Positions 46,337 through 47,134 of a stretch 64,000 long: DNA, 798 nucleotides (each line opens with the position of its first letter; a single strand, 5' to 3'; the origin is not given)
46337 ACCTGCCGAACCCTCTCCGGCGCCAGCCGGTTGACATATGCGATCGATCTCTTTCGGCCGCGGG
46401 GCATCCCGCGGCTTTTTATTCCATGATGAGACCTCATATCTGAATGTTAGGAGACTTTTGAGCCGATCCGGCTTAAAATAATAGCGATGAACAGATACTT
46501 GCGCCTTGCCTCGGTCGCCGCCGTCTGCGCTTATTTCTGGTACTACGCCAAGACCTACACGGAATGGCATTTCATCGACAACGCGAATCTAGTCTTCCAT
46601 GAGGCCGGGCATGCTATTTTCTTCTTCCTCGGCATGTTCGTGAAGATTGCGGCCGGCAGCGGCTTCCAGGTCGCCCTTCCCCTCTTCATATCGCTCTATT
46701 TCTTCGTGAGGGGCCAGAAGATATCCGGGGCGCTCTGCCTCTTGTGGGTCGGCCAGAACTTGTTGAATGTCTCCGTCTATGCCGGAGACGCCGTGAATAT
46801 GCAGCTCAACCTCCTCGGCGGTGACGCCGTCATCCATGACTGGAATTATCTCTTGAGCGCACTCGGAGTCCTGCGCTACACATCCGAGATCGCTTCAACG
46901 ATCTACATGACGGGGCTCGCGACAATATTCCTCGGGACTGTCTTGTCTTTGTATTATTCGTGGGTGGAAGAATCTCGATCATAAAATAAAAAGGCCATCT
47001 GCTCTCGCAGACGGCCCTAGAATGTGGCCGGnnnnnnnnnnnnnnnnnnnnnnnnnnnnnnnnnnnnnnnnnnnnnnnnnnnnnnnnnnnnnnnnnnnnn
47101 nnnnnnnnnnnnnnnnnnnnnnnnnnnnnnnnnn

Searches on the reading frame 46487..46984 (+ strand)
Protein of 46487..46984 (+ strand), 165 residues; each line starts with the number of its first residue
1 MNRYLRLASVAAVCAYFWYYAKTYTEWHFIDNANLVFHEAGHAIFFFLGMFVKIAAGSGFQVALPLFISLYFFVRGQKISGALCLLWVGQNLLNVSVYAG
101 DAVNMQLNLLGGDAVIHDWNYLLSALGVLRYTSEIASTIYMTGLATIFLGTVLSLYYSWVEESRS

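Call 3: search_protein_families(library=pfam, proteins=[window:46487-46984:+], max_evalue=0.01)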
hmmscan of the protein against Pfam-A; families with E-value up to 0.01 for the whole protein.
window:46487-46984:+ (165 aa): 0 families

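Call 4: search_protein_families(library=ncbifam, proteins=[window:46487-46984:+], max_evalue=0.01)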
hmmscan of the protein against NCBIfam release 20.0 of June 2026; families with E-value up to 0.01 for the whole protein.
window:46487-46984:+ (165 aa): 0 families

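Call 8: search_protein_families(library=pfam, proteins=[window:46487-46984:+], max_evalue=10)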
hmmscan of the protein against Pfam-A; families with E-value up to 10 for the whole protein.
window:46487-46984:+ (165 aa): 1 family
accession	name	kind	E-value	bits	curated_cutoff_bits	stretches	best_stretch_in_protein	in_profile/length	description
PF15194.11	TMEM191C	-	0.076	13.7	32.7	1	83-130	67-114/121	TMEM191C family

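Call 9: find_homologous_proteins(query=window:46487-46984:+)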
Query window:46487-46984:+ (165 aa): 186 proteins with E <= 0.001 among 247 candidates; the best 120 are listed.
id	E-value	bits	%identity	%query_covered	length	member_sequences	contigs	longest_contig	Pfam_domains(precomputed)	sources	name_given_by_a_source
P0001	5.2e-103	360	100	100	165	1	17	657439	-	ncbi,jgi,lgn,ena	ncbi:MAG: hypothetical protein ABSF56_00265 [Minisyncoccia bacterium]|jgi:hypothetical protein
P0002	8.5e-74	265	70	100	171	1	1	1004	-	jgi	jgi:hypothetical protein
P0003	9.6e-74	265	73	97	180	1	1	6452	-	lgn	-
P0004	2.1e-73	264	71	99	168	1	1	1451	-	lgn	-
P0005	7.5e-73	262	70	100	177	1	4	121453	-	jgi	jgi:hypothetical protein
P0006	5.4e-72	259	69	100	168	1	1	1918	-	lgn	-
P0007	2.6e-71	257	67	100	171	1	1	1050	-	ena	-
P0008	3.1e-71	257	66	99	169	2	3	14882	-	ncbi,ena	-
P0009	4.1e-71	256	71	95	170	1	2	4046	-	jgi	jgi:hypothetical protein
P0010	4.1e-71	256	67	99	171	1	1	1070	-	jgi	-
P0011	9.1e-71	255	67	100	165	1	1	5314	-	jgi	-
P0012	3.2e-70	253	70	100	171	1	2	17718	-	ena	-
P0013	4.2e-70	253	68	98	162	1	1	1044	-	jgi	jgi:hypothetical protein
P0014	6.4e-70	252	71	99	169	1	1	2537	-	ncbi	-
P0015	7.2e-69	249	68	100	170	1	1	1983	-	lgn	-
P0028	5.6e-66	240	66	100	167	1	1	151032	-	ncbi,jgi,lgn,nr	ncbi:MAG: hypothetical protein M0P64_00055 [Candidatus Pacebacteria bacterium]|jgi:hypothetical prot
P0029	6.0e-66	239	63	100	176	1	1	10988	-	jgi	jgi:predicted secreted protein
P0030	6.2e-66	239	67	96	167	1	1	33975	-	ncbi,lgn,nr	ncbi:MAG: hypothetical protein NTV02_02070 [Candidatus Zambryskibacteria bacterium]|nr:hypothetical 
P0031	1.4e-65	238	62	100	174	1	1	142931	-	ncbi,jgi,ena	ncbi:MAG: hypothetical protein RLZZ67_648 [Candidatus Parcubacteria bacterium]|jgi:hypothetical prot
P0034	5.6e-65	236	64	100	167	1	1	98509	-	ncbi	-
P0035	7.3e-65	236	65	96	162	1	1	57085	-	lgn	-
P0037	1.3e-64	235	65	100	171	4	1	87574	-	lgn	-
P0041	1.2e-63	232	65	99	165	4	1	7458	-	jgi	-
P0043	2.4e-63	231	64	99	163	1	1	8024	-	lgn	-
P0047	3.5e-62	227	62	100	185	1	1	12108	-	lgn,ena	-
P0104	5.3e-52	194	57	96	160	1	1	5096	-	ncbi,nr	ncbi:hypothetical protein H7X65_02625 [Candidatus Parcubacteria bacterium]|nr:hypothetical protein [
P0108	1.4e-50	189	53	100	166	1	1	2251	-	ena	-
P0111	2.2e-49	186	56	92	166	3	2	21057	-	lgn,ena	-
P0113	7.4e-48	181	59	87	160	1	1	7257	-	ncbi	-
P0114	2.0e-47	179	52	97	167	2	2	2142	-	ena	-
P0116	5.2e-46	175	54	95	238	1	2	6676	-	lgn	-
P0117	1.2e-44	170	55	87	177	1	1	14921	-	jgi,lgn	jgi:hypothetical protein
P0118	1.6e-44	170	58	84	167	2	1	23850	-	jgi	jgi:hypothetical protein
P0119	1.0e-42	164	47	98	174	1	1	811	-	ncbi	-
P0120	1.9e-42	163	54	93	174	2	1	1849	-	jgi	jgi:hypothetical protein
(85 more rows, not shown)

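Call 20: find_related_loci(query=A1, collection=genome_contigs, flank=10000)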
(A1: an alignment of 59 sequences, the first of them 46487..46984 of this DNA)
Query A1 (165 aa) in genome_contigs; peptide patterns used: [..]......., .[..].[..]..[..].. (x = any residue, [..] = any of these).
599 stretches matched a pattern (row limit reached: there are more); 534 encode a relative of the query (tblastn E <= 1e-3); the best 80 are kept; 80 distinct loci.
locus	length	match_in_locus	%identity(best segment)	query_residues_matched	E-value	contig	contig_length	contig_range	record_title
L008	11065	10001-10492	66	1-164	5e-76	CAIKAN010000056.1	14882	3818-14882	uncultured bacterium isolate AM-2014_bin-3203 genome assembly, contig: bin-3203:56/99, whole genome shotgun sequence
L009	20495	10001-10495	66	1-165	6e-71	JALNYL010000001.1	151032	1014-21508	MAG: Candidatus Paceibacterota bacterium isolate SO_2017_GW1 bin 158 NODE_803_length_151032_cov_1.693973_OW334_2017, who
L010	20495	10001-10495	64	1-165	4e-70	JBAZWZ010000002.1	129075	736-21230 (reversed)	MAG: Candidatus Paceibacterota bacterium isolate SO_2017_GW1_44 NODE_994_length_129075_cov_4.091091_OW334_2017, whole ge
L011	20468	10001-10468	67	1-156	1e-69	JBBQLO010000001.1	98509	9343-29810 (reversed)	MAG: Parcubacteria group bacterium isolate Co_metawrap_489 Cmw_489_k141_12830933_length_98509_cov_13.0000, whole genome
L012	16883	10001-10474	67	1-158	2e-69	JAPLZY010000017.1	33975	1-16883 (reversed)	MAG: Candidatus Zambryskiibacteriota bacterium isolate LacPavin_0818_WC40_MAG_41_17 LacPavin_0818_WC40_scaffold_972156,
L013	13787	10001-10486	63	1-162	3e-66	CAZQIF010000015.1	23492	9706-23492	MAG TPA_asm: uncultured Candidatus Saccharibacteria bacterium isolate SRP286056_co3_504 genome assembly, contig: NODE_18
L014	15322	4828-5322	64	1-164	1e-65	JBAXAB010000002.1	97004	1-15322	MAG: bacterium isolate ELA130 MAG130_2, whole genome shotgun sequence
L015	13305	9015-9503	60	1-163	2e-65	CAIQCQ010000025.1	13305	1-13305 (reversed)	uncultured bacterium isolate Umea_bin-06831 genome assembly, contig: bin-06831:25/38, whole genome shotgun sequence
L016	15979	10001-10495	62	1-165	2e-64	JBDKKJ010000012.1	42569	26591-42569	MAG: Candidatus Parcubacteria bacterium isolate gunnisonriver_2019_sw_WHONDRS-S19S_0062_B_bin.4 scaffold_840896, whole g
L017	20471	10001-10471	56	1-157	5e-61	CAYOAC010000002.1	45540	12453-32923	MAG TPA_asm: uncultured Candidatus Saccharibacteria bacterium isolate SRP286056_co3_500 genome assembly, contig: NODE_44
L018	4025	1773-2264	54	3-163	7e-60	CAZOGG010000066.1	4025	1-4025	MAG TPA_asm: uncultured Candidatus Saccharibacteria bacterium isolate SRP286056_co3_452 genome assembly, contig: NODE_35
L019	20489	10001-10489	56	3-165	4e-59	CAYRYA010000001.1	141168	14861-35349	MAG TPA_asm: uncultured Candidatus Saccharibacteria bacterium isolate SRP286056_co1_77 genome assembly, contig: NODE_78_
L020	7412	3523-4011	56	3-165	7e-59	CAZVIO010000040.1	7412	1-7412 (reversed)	MAG TPA_asm: uncultured Candidatus Saccharibacteria bacterium isolate SRP285395_co1_490 genome assembly, contig: NODE_17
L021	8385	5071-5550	56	1-160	2e-58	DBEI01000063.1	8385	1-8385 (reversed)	MAG TPA_asm: Patescibacteria group bacterium UBA910 UBA910_contig_2287, whole genome shotgun sequence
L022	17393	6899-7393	58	1-161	2e-58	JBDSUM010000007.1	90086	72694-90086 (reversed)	MAG: Candidatus Paceibacterota bacterium isolate cluster1_bin.581 k127_11216712, whole genome shotgun sequence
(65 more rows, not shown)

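Call 27: predict_structure(alignment_id=A1)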
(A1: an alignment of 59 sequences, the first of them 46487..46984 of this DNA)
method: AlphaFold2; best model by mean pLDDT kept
length: 165 residues; sequences in the alignment: 59
mean_pLDDT: 93.2   pTM: 0.88
mean pLDDT of the five models: 93.2, 93.1, 92.8, 92.6, 91.0
residues with pLDDT >= 90: 144; 70-90: 11; 50-70: 9; < 50: 1
segments of 3 or more residues with pLDDT < 50: none
pLDDT, mean of each block of 10 residues (from residue 1): 94 98 95 95 96 96 98 97 98 96 80 72 97 98 99 97 63
secondary structure, 60 per line:
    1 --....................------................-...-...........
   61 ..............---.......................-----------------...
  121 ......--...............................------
elements in order: H3-22 H29-44 H50-74 H78-100 H118-126 H129-159

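Call 38: search_solved_structures(query=A1, max_evalue=10, show_alignments=2)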
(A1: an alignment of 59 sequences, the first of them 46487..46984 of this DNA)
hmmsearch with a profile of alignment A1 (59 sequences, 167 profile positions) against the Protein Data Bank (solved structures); distinct sequences matched with E-value up to 10: 0.

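Call 44: find_encoding_contigs(protein=P0001, flank=10000, max_places=4)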
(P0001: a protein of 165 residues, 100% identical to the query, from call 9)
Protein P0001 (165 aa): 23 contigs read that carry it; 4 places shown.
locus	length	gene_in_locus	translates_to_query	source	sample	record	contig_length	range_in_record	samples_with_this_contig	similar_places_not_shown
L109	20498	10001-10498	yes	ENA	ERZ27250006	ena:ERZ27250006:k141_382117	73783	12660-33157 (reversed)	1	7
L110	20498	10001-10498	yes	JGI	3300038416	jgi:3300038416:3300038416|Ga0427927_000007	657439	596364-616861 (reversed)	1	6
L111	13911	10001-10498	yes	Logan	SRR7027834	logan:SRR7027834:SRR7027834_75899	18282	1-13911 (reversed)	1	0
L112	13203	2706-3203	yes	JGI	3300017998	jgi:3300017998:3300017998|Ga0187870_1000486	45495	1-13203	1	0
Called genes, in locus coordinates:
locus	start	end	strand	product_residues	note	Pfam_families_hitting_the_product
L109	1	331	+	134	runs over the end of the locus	-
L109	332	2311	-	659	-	PF00122:E1-E2_ATPase, PF00702:Hydrolase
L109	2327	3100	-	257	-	-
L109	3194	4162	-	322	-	PF01933:CofD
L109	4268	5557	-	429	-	PF00070:Pyr_redox (faint), PF07992:Pyr_redox_2, PF13454:NAD_binding_9 (faint), PF22366:NDH2_C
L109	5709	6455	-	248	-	PF02535:Zip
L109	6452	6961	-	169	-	PF01590:GAF, PF13185:GAF_2 (weak)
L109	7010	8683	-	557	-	PF16949:ABC_tran_2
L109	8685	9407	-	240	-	PF00005:ABC_tran, PF13304:AAA_21 (weak)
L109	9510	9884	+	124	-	-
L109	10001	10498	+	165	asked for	-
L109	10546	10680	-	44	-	-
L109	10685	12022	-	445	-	PF13353:Fer4_12 (weak), PF04055:Radical_SAM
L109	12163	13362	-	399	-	-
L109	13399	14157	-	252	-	PF01061:ABC2_membrane, PF12679:ABC2_membrane_2 (weak), PF12698:ABC2_membrane_3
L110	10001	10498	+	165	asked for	-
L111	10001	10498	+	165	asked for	-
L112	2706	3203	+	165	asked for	-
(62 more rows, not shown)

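Call 47: search_protein_representatives(alignment_id=A1)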
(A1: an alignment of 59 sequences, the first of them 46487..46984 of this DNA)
Query: 59 sequences, 167 profile positions. Proteins with E-value up to 0.001 (for the whole library): 2658; up to 1e-10: 1798; up to 1e-30: 257. The best 150 are listed.
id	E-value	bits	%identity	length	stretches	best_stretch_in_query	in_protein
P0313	2.0e-68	245.4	-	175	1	5-164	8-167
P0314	1.5e-59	216.5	-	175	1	5-162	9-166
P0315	1.5e-59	216.5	-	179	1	2-162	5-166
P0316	9.2e-58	210.7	-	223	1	5-159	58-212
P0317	1.7e-55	203.3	-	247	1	6-161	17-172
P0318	1.0e-54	200.7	-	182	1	4-165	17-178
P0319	1.7e-52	193.5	-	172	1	4-161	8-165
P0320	2.1e-51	190.0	-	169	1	3-162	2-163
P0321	2.2e-51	189.9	-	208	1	3-163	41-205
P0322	1.2e-50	187.6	-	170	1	5-162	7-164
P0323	6.4e-50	185.1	-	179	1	5-164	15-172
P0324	1.5e-49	184.0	-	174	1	7-160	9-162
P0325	2.0e-49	183.5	-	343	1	5-164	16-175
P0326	6.1e-49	181.9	-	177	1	8-163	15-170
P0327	1.2e-48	181.0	-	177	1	4-162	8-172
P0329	4.4e-48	179.2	-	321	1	4-159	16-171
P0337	4.0e-46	172.8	-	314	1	28-161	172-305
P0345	1.7e-44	167.5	-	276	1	4-159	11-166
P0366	2.8e-42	160.3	-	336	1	29-165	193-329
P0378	4.7e-41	156.3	-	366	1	14-162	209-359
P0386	2.6e-40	153.9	-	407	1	27-161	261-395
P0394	6.5e-40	152.6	-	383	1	29-164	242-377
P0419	1.3e-37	145.1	-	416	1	28-162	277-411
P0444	2.0e-36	141.3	-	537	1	4-156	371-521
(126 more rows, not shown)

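Call 48: search_protein_families(library=pfam, proteins=[P0337, P0366, P0378, P0386, P0394, P0419, P0444, P0325, P0329, P0345], max_evalue=0.01)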
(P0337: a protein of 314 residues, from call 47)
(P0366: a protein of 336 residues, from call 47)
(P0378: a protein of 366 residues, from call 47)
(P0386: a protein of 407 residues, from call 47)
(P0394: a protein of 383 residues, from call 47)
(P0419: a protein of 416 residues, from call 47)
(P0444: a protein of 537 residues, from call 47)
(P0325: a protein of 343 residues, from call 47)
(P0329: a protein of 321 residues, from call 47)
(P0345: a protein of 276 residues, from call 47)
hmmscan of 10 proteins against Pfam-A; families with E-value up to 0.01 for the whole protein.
P0337 (314 aa): 0 families

P0366 (336 aa): 0 families

P0378 (366 aa): 0 families

P0386 (407 aa): 0 families

P0394 (383 aa): 0 families

P0419 (416 aa): 0 families

P0444 (537 aa): 8 families
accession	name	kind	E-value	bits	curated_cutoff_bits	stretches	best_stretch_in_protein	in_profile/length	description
PF00069.31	Pkinase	-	1.8e-39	136.2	31.7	1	52-266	3-202/263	Protein kinase domain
PF07714.23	PK_Tyr_Ser-Thr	-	4.2e-15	56.2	23.1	1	54-261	5-205/258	Protein tyrosine and serine/threonine kinase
PF13248.11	Zn_ribbon_3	-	2.9e-05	23.8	27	1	1-23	2-24/26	zinc-ribbon domain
PF01636.29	APH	-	3.1e-05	24.3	23.2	0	179-208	168-198/239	Phosphotransferase enzyme family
PF03109.22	ABC1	-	6.8e-05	22.6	22.9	1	123-211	130-218/244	ABC1 atypical kinase-like domain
PF14531.12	Kinase-like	-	0.0011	18.7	25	1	174-297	159-289/289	Kinase-like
PF13240.11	Zn_Ribbon_1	-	0.0015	18.7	25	1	4-25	2-23/23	zinc-ribbon domain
PF06293.20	Kdo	-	0.0036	17.2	21.3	1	102-208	53-170/207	Lipopolysaccharide kinase (Kdo/WaaP) family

P0325 (343 aa): 1 family
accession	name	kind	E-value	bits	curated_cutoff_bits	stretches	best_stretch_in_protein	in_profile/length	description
PF00293.34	NUDIX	-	7.8e-06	26.4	21.1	1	179-273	4-102/134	NUDIX domain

P0329 (321 aa): 1 family
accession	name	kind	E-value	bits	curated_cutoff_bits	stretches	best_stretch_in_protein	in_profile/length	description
PF00293.34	NUDIX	-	3.9e-09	37.1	21.1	1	182-303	6-127/134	NUDIX domain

P0345 (276 aa): 1 family
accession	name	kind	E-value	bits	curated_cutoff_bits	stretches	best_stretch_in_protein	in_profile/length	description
PF04994.19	TfoX_C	-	7.7e-22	77.7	23.1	1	177-253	3-79/81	TfoX C-terminal domain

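Call 57: fold_search(model_id=the predicted structure, library=pdb)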
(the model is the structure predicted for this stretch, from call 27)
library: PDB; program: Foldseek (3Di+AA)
matches with E <= 10: 175; with E <= 0.001: 0
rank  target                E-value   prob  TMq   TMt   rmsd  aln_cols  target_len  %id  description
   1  5o0t                  9.3e-01  0.21  0.23  0.20  14.0       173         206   15  CRYSTAL STRUCTURE OF TRANS-MEMBRANE DOMAIN OF Cylindrospermum stagnale NADPH-OXIDASE 5 (NOX5) (released 2017-06-28)
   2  8tn1_A                1.2e+00  0.16  0.23  0.25  11.4       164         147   11  De novo designed protein binds poly ADP ribose polymerase inhibitors (PARPi) - apo (released 2024-04-24)
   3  6vdz                  1.3e+00  0.13  0.19  0.11  13.8       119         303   13  Crystal structure of reduced SfmD by soaking with sodium hydrosulfite (released 2021-03-10)
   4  6c6l_C                1.8e+00  0.09  0.21  0.18  16.5       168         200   10  Yeast Vacuolar ATPase Vo in lipid nanodisc (released 2018-03-21)
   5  4hks_A                2.0e+00  0.08  0.20  0.20  13.7       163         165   11  Calcium release-activated calcium (CRAC) channel ORAI, K163W mutant (released 2012-11-28)
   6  1i4l_B                2.4e+00  0.05  0.18  0.17  25.6       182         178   14  CRYSTAL STRUCTURE ANALYSIS OF RAC1-GDP IN COMPLEX WITH ARFAPTIN (P41) (released 2001-05-16)
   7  9n0i_A                2.8e+00  0.15  0.27  0.32  10.3       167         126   13  Crystal structure of KABLE double mutant (Lys14Pro, Leu20Trp) (released 2025-08-20)
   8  7xgf_A                2.8e+00  0.07  0.20  0.21  13.4       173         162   15  Crystal structure of BCL-xL in complex with computationally designed inhibitor protein (released 2022-07-20)
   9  8xqp_R                2.9e+00  0.09  0.25  0.17  17.1       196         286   15  Structure of human class T GPCR TAS2R14-Gustducin complex with Aristolochic acid A. (released 2024-07-10)
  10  7sqc_1W               2.9e+00  0.06  0.20  0.14  30.9       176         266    8  Ciliary C1 central pair apparatus isolated from Chlamydomonas reinhardtii (released 2022-04-13)
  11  6egc                  3.0e+00  0.12  0.26  0.28  12.2       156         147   10  Single-chain version of 2L4HC2_23 (PDB 5J0K) (released 2019-05-29)
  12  8a1g_D                3.0e+00  0.08  0.21  0.19  24.1       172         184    9  Structure of the SNX1-SNX5 complex (released 2023-06-14)
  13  5sv0_A                3.0e+00  0.04  0.16  0.12  24.4       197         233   11  Structure of the ExbB/ExbD complex from E. coli at pH 7.0 (released 2016-09-28)
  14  9tau                  3.2e+00  0.13  0.25  0.32  10.9       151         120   12  De novo photoenzyme variant ABLE-E116C-TXT V111H-L53A (photoABLE2 precursor) in complex with substrate (released 2026-03-25)
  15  5sv0_B                3.2e+00  0.04  0.17  0.13  24.2       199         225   10  Structure of the ExbB/ExbD complex from E. coli at pH 7.0 (released 2016-09-28)
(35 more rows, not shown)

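Call 62: search_protein_families(library=pfam, alignment_id=A1, max_evalue=1)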
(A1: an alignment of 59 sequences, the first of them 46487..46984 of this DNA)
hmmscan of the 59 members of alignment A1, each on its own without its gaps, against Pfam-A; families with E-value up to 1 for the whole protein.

A. member 1, window:46487-46984:+ (165 aa): 1 family
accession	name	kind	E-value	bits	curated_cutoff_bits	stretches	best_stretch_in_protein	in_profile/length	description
PF15194.11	TMEM191C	-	0.076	13.7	32.7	1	83-130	67-114/121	TMEM191C family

B. families by the number of members that match (of 59 scanned): 15 families
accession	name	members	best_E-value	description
PF13398.12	Peptidase_M50B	6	0.0073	Peptidase M50B-like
PF15194.11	TMEM191C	4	0.076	TMEM191C family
PF02311.25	AraC_binding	2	0.0028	AraC-like ligand binding domain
PF23532.1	Microp_apicomplexa_18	2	0.067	Apicomplexa microprotein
PF01432.26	Peptidase_M3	2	0.18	Peptidase family M3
PF05251.17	Ost5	1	0.0044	Oligosaccharyltransferase subunit 5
PF06550.16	SPP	1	0.019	Signal-peptide peptidase, presenilin aspartyl protease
PF05545.16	FixQ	1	0.058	Cbb3-type cytochrome oxidase component FixQ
PF05680.17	ATP-synt_E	1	0.061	ATP synthase E chain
PF12129.13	PHTF1-2_N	1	0.092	Homeodomain containing protein PHTF1/2, N-terminal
PF14110.11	DUF4282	1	0.1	Domain of unknown function (DUF4282)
PF14159.11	CAAD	1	0.12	CAAD domains of cyanobacterial aminoacyl-tRNA synthetase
PF21741.2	DUF6867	1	0.14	Domain of unknown function (DUF6867)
PF07698.17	7TM-7TMR_HD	1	0.27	7TM receptor with intracellular HD hydrolase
PF25799.1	prePAAR_I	1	0.52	Class I prePAAR effector Rhs1 motif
